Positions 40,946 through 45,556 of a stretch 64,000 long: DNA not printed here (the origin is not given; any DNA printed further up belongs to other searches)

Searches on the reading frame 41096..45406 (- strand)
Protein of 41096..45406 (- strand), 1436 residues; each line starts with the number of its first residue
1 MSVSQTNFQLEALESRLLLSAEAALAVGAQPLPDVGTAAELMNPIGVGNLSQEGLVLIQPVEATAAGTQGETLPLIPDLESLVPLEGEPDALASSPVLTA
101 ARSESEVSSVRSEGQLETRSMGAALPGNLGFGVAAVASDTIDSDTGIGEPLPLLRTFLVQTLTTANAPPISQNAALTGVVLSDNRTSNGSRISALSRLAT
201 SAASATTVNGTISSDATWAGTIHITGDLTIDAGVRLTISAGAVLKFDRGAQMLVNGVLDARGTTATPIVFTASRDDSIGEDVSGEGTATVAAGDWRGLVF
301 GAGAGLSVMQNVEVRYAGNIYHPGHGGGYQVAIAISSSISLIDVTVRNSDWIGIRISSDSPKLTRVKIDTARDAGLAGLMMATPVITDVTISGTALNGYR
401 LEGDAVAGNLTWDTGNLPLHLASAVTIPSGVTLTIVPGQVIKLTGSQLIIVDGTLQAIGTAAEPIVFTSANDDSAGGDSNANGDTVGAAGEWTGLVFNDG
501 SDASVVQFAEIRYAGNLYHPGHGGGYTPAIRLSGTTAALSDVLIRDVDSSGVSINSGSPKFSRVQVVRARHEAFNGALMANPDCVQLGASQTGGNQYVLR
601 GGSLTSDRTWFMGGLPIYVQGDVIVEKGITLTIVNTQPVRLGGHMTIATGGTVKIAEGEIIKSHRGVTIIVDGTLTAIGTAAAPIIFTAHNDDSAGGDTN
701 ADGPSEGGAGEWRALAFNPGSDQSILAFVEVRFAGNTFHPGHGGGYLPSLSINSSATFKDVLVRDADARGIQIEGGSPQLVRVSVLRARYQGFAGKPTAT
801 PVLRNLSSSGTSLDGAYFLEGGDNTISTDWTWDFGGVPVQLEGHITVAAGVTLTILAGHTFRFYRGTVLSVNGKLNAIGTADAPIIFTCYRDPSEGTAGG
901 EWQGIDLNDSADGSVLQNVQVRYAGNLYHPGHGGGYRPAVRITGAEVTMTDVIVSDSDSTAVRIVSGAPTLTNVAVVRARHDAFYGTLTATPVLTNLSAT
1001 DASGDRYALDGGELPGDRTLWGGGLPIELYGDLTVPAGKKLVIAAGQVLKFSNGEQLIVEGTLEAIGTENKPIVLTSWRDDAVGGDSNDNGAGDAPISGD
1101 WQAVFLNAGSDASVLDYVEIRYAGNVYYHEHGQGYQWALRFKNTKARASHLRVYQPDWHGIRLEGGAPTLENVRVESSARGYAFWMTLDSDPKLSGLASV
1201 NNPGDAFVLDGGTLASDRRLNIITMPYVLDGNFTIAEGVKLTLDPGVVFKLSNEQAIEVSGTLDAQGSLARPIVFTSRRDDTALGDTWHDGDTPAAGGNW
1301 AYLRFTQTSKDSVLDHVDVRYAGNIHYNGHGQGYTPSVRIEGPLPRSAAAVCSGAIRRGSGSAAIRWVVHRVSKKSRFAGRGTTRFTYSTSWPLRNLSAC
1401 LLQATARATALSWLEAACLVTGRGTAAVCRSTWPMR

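Call 35: search_protein_families(library=pfam, proteins=[window:41096-45406:-], max_evalue=0.0001)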
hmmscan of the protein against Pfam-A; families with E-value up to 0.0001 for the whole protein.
window:41096-45406:- (1436 aa): 1 family
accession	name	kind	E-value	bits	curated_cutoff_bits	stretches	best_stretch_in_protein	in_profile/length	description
PF13229.12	Beta_helix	-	2e-07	31.2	25.9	0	753-842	8-98/158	Right handed beta helix region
